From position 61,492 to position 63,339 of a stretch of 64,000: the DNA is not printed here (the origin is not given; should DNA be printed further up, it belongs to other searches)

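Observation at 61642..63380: Bacterial-type Ffh (mitochondrial SRP54 candidate) with an unlinked presequence-like mini-ORF just upstream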

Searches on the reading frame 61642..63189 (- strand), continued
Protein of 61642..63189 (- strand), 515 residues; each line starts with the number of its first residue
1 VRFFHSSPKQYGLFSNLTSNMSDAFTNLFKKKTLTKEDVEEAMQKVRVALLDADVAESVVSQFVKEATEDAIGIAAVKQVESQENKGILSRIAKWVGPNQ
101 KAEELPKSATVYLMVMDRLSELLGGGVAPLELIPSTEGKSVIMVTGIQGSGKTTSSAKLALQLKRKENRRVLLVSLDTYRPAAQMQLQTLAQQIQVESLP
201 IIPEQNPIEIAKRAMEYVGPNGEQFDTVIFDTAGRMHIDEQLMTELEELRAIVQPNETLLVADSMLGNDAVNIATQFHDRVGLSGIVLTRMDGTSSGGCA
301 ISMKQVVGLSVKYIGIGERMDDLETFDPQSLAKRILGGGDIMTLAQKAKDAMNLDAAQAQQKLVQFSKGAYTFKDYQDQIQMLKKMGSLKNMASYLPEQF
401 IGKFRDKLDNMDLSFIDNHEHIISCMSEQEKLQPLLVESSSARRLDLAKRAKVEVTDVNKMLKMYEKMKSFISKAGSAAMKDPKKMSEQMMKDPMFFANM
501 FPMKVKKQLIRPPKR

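Call 14: find_encoding_contigs(protein=P0003, flank=3000, max_places=3)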
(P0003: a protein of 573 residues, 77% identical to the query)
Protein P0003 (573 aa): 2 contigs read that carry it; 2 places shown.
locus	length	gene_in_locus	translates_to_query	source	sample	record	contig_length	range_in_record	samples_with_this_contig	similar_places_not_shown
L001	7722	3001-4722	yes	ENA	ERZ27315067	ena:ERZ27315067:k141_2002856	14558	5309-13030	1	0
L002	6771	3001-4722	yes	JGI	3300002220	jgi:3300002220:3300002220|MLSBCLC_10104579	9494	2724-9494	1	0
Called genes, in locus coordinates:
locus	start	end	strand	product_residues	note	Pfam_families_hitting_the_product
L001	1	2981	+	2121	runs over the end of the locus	PF21188:BRR2_plug, PF18149:Helicase_PWI, PF00270:DEAD, PF04851:ResIII, PF00271:Helicase_C, PF23445:WHD_SNRNP200, PF02889:Sec63, PF00270:DEAD, +3 more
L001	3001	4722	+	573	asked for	PF02881:SRP54_N, PF13401:AAA_22 (faint), PF06414:Zeta_toxin (weak), PF00448:SRP54, PF01656:CbiA (weak), PF02374:ArsA_ATPase (faint), PF02978:SRP_SPB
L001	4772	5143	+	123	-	-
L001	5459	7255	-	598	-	PF04053:B-prop_COPA_B_2nd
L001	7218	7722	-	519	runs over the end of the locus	PF23726:Beta-prop_RSE1_2nd (weak), PF24796:WDR55, PF24807:WD40_CDC20-Fz, PF25171:Beta-prop_WDR36-Utp21_1st (weak), PF23381:Beta-prop_IFT122_1st, PF25175:Beta-prop_WDR5, PF24814:WD40_Prp19, PF25173:Beta-prop_WDR3_1st, +7 more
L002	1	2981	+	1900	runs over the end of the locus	?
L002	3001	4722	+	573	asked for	PF02881:SRP54_N, PF13401:AAA_22 (faint), PF06414:Zeta_toxin (weak), PF00448:SRP54, PF01656:CbiA (weak), PF02374:ArsA_ATPase (faint), PF02978:SRP_SPB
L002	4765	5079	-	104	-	-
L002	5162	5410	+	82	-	-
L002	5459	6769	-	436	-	?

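Call 15: find_encoding_contigs(protein=P0002, flank=3000, max_places=3)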
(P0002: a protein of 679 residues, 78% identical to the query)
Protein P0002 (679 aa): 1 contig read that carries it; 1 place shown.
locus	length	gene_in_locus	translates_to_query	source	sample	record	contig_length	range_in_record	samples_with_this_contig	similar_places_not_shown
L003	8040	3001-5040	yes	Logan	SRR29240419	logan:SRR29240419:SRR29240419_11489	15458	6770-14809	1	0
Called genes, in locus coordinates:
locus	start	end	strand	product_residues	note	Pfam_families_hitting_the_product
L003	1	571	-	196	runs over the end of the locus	PF00724:Oxidored_FMN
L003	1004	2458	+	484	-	PF01529:DHHC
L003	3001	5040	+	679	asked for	PF02881:SRP54_N, PF00448:SRP54, PF01656:CbiA (weak), PF13401:AAA_22 (weak), PF02978:SRP_SPB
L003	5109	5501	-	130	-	PF02769:AIRS_C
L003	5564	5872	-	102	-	-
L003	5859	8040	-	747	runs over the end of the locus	PF00266:Aminotran_5, PF00586:AIRS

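Call 17: find_encoding_contigs(protein=P0121, flank=3000, max_places=3)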
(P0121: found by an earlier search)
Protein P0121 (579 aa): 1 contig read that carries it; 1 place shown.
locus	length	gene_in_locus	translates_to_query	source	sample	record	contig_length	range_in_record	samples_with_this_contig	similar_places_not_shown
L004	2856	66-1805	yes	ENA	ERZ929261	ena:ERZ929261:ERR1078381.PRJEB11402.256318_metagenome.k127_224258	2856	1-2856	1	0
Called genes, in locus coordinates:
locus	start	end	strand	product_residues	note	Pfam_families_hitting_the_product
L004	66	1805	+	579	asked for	PF02881:SRP54_N, PF13401:AAA_22 (weak), PF00448:SRP54, PF01656:CbiA (weak), PF02978:SRP_SPB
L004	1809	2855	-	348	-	?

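Call 26: search_protein_families(library=ncbifam, proteins=[P0121], max_evalue=0.00001)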
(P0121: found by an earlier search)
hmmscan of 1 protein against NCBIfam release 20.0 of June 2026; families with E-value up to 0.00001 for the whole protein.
P0121 (579 aa): 11 families
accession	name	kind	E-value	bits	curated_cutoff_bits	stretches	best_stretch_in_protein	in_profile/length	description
TIGR00959.1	ffh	equivalog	4e-119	398.2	473.2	2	172-537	70-427/428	signal recognition particle protein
TIGR01425.1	SRP54_euk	equivalog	2.2e-63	214.6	576.25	1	79-533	3-426/428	signal recognition particle protein SRP54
TIGR00064.1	ftsY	equivalog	2e-55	188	260.7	1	103-399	3-278/279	signal recognition particle-docking protein FtsY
NF009368.0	PRK12726.1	equivalog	1.8e-17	63.5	832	1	201-401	204-399/407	flagellar biosynthesis regulator FlhF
TIGR03499.1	FlhF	equivalog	4.6e-16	59.6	174.15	1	173-298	167-286/286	flagellar biosynthesis GTPase FlhF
NF005230.0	PRK06731.1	equivalog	1.8e-13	50.4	553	1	205-371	88-248/281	flagellar biosynthesis regulator FlhF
NF009367.0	PRK12724.1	equivalog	4.5e-13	48.8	718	1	203-384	223-398/433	flagellar biosynthesis regulator FlhF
NF009366.0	PRK12723.1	equivalog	3.9e-10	39.4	585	1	201-401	172-369/388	flagellar biosynthesis regulator FlhF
NF011310.0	PRK14721.1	equivalog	2.5e-07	30.3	725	1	205-400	193-382/423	flagellar biosynthesis regulator FlhF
TIGR03018.1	pepcterm_TyrKin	hypoth_equivalog_domain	1.3e-06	27.9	230.65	0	201-253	33-86/207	XrtA-associated tyrosine autokinase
NF041546.1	ParA_partition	equivalog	3.6e-06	26.6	180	0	213-309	10-97/203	ParA family partition ATPase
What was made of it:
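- Closest known: Bacterial. Different: It scores below the TIGR00959 equivalog cut-off (call 26).
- Type of Ffh: ffh model 398 bits against SRP54_euk 215 bits (call 26).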

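Call 27: search_solved_structures(query=P0121, max_evalue=1e-20)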
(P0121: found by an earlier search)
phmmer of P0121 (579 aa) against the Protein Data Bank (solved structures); distinct sequences matched with E-value up to 1e-20: 69 (the best 60 are shown).
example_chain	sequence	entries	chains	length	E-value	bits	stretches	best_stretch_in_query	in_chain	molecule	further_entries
7o5b_g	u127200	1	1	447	9.7e-84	285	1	173-540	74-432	Signal recognition particle protein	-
2xxa_A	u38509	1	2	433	1.7e-77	264.4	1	77-538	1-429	SIGNAL RECOGNITION PARTICLE PROTEIN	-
2j28_9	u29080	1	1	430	4.6e-77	262.9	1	200-538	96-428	Signal recognition particle protein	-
5gah_i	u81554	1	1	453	2.1e-74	254.1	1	200-539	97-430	Signal recognition particle protein Ffh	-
5nco_i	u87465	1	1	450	3.8e-73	250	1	200-539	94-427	Signal recognition particle protein,Signal recognition particle protein,Signal recognition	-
7o9f_A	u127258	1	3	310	1.4e-68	235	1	174-405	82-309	Signal recognition particle protein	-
2iy3_A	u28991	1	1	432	1.2e-67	231.9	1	167-535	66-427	Signal recognition particle protein,Signal recognition particle 54 kDa protein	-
2ffh_A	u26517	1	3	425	7.2e-67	229.3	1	77-537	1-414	PROTEIN (FFH)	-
5gad_i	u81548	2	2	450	9.8e-67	228.9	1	200-539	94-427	Signal recognition particle protein Ffh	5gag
5gaf_i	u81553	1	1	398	4.2e-65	223.5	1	77-417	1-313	Signal recognition particle protein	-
7o9g_A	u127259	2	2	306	7.3e-62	212.8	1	200-404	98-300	Signal recognition particle protein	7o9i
4c7o_A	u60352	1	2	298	3.2e-61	210.7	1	200-403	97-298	SIGNAL RECOGNITION PARTICLE PROTEIN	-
1qzw_A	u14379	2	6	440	1.1e-59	205.6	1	109-535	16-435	Signal recognition 54 kDa protein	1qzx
3kl4_A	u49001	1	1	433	1.2e-59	205.5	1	109-535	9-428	Signal recognition 54 kDa protein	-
5l3r_A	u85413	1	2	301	2.4e-59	204.5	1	177-401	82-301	Signal recognition particle 54 kDa protein, chloroplastic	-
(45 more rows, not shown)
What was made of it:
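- On Bacterial-type Ffh (TIGR00959 equivalog): Call 27: bacterial Ffh structures rank at the top.
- Closest known: Cytosolic eukaryotic SRP54. Different: Similarity is much lower: 215 bits against SRP54_euk compared with 398 for ffh, and about 140 bits to mammalian SRP54 structures compared with 250-285 for bacterial Ffh (calls 26, 27).
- The best PDB matches are bacterial Ffh (call 27).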
